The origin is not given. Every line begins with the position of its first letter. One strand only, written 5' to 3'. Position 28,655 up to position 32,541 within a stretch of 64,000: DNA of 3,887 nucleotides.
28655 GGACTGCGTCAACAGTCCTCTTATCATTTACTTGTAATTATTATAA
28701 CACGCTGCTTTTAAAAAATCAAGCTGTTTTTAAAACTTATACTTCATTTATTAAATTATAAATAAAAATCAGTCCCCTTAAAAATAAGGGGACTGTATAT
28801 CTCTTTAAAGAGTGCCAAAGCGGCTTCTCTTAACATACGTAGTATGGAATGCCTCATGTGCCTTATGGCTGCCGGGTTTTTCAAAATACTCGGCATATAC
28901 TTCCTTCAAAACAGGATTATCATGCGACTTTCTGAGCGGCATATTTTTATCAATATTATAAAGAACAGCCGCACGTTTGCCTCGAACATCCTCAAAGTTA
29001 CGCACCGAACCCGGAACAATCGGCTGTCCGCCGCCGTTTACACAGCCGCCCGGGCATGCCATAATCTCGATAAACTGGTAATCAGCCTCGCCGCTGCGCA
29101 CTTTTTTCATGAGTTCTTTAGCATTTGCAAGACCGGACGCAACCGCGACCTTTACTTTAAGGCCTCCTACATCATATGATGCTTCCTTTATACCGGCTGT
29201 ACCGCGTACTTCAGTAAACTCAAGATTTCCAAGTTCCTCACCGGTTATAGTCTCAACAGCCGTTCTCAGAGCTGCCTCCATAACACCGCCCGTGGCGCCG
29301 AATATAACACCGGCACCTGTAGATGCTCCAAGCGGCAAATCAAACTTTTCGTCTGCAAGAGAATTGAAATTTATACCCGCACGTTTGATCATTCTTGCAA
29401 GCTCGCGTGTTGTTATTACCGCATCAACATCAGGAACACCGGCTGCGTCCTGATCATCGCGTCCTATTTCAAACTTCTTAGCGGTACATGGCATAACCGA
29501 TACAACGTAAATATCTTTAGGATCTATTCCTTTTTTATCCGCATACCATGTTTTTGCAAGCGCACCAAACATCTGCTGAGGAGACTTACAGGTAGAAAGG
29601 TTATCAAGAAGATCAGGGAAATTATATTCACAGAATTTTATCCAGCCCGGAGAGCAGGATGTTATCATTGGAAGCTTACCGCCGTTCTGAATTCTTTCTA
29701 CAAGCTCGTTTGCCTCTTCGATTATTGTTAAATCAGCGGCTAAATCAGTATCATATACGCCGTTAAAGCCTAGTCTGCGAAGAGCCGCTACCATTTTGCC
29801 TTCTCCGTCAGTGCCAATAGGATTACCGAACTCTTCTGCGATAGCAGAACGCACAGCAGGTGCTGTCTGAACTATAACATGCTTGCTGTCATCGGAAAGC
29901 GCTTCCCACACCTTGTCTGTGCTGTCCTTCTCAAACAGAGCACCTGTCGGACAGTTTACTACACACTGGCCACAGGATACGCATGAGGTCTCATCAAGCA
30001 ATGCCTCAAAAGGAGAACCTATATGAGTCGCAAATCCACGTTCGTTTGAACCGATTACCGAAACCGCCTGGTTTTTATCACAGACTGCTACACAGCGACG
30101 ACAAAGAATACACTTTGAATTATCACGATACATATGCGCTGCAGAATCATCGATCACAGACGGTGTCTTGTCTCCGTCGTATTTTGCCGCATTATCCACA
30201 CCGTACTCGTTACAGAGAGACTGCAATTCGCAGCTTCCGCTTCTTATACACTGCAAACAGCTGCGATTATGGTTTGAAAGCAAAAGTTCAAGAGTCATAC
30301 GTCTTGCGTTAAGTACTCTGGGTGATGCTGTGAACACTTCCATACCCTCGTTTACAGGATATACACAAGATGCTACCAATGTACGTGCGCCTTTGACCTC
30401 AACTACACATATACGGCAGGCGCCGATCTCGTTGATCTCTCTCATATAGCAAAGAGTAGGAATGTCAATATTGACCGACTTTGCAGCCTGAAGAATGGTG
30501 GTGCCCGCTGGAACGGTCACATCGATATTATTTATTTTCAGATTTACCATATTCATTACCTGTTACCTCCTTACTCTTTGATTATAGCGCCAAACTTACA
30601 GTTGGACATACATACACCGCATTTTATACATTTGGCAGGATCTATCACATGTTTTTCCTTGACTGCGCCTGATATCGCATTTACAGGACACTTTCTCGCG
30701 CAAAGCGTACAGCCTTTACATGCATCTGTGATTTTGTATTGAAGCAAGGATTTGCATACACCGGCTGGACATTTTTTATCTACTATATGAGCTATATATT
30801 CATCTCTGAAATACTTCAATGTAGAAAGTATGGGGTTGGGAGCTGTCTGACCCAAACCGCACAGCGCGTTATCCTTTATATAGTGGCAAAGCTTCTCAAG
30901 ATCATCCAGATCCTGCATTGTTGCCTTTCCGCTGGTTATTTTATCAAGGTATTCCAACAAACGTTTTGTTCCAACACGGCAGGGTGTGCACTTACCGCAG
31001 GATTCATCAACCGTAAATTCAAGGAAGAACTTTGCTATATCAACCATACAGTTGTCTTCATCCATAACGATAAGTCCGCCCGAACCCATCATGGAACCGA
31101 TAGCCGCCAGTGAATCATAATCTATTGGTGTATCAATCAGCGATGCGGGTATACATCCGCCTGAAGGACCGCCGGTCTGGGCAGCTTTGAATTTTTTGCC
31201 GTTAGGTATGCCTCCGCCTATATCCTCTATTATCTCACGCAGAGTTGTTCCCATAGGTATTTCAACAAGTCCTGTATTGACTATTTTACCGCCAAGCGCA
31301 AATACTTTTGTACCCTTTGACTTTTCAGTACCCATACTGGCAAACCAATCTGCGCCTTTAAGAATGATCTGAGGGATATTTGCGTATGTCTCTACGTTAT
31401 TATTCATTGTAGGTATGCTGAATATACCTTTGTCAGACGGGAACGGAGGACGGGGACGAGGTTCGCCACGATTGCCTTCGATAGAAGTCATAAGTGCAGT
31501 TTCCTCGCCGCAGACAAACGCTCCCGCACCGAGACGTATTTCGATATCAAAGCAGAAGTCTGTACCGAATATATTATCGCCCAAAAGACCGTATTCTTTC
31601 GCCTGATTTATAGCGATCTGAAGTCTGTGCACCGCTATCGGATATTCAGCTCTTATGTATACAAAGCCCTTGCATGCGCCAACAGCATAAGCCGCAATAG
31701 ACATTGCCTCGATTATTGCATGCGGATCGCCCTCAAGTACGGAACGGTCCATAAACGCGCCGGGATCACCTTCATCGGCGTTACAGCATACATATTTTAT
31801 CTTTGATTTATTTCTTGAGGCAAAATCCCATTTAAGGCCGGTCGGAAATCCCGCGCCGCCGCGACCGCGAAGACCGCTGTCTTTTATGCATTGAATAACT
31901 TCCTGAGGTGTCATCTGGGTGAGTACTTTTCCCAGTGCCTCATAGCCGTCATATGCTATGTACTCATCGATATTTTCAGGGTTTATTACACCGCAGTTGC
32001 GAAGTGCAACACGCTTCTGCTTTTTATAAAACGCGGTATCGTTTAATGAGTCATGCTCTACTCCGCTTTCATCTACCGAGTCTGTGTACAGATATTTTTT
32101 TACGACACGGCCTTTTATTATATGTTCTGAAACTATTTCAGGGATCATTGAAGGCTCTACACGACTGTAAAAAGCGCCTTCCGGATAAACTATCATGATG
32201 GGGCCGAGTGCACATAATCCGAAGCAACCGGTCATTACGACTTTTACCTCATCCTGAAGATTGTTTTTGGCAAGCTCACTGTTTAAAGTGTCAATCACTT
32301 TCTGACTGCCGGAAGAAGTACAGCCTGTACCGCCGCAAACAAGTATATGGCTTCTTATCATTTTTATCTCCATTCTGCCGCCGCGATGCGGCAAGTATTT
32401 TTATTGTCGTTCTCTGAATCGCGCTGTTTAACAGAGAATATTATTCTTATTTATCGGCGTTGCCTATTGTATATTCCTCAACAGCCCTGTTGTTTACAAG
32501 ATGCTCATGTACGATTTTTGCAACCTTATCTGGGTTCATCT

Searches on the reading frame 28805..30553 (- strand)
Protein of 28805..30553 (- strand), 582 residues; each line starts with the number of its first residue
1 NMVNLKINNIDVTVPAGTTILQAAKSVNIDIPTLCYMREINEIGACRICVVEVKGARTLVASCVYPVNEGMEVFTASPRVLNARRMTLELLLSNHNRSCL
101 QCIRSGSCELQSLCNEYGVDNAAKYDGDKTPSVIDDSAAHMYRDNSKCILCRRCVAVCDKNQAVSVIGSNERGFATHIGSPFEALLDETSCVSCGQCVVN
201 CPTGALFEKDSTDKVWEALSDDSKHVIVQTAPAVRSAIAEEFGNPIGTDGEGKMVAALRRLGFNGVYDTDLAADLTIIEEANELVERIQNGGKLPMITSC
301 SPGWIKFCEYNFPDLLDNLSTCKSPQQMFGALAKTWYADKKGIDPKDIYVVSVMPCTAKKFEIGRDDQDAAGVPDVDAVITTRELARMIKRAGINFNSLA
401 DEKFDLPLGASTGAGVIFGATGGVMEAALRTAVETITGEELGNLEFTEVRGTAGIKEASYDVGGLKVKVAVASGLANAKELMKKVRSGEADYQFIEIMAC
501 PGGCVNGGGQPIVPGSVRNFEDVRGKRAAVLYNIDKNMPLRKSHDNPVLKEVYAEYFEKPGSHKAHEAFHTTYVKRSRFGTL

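Call 33: search_protein_families(library=pfam, max_evalue=0.00001, proteins=[window:28805-30553:-])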
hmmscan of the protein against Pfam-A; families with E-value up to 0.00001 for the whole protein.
window:28805-30553:- (582 aa): 10 families
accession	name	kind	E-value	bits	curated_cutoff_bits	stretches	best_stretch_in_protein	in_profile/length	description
PF02906.19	Fe_hyd_lg_C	-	4.1e-100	334.9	22.1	1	224-508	1-245/245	Iron only hydrogenase large subunit, C-terminal domain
PF02256.22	Fe_hyd_SSU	-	1.5e-24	86.2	24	1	522-576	2-56/56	Iron hydrogenase small subunit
PF13510.11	Fer2_4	-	2.5e-19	69.6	22.8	1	2-77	3-81/82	2Fe-2S iron-sulfur cluster binding domain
PF10588.14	NADH-G_4Fe-4S_3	-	5.1e-16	58.4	27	1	84-121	1-38/40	NADH-ubiquinone oxidoreductase-G iron-sulfur binding region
PF12838.12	Fer4_7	-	6.3e-09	36.6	27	1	147-205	1-52/52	4Fe-4S dicluster domain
PF00037.32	Fer4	-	7.3e-08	32.4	21.1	1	186-206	3-23/24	4Fe-4S binding domain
PF13237.11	Fer4_10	-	4.4e-07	30.2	25.5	0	140-160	1-24/53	4Fe-4S dicluster domain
PF12837.12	Fer4_6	-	1.3e-06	28.5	25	0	187-206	5-24/24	4Fe-4S binding domain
PF13183.11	Fer4_8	-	1.9e-06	28.7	27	0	190-208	4-22/68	4Fe-4S dicluster domain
PF13187.11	Fer4_9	-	7.7e-06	26.3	27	1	147-205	1-51/52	4Fe-4S dicluster domain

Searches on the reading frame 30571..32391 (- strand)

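Call 33: search_protein_families(library=pfam, max_evalue=0.00001, proteins=[window:30571-32391:-])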
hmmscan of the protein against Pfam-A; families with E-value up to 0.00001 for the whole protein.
window:30571-32391:- (606 aa): 8 families
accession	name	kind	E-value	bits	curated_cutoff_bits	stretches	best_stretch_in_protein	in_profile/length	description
PF01512.22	Complex1_51K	-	1.2e-46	158.8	31.2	1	169-340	1-149/150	Nuo51 FMN-binding domain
PF10589.14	NADH_4Fe-4S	-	3.7e-35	120.1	23.5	1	451-535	1-85/85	NADH-ubiquinone oxidoreductase-F iron-sulfur binding region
PF00037.32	Fer4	-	2.1e-09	37.2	21.1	1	582-603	2-23/24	4Fe-4S binding domain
PF01257.25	2Fe-2S_thioredx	-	5.9e-09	36.4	24.8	1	13-89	65-143/145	Thioredoxin-like [2Fe-2S] ferredoxin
PF12838.12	Fer4_7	-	2.1e-06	28.6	27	1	558-602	2-52/52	4Fe-4S dicluster domain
PF10531.15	SLBB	-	4.3e-06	26.9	27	1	365-412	3-53/55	SLBB domain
PF12837.12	Fer4_6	-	7.3e-06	26.1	25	0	582-603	3-24/24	4Fe-4S binding domain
PF13237.11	Fer4_10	-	7.9e-06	26.1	25.5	1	553-598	4-52/53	4Fe-4S dicluster domain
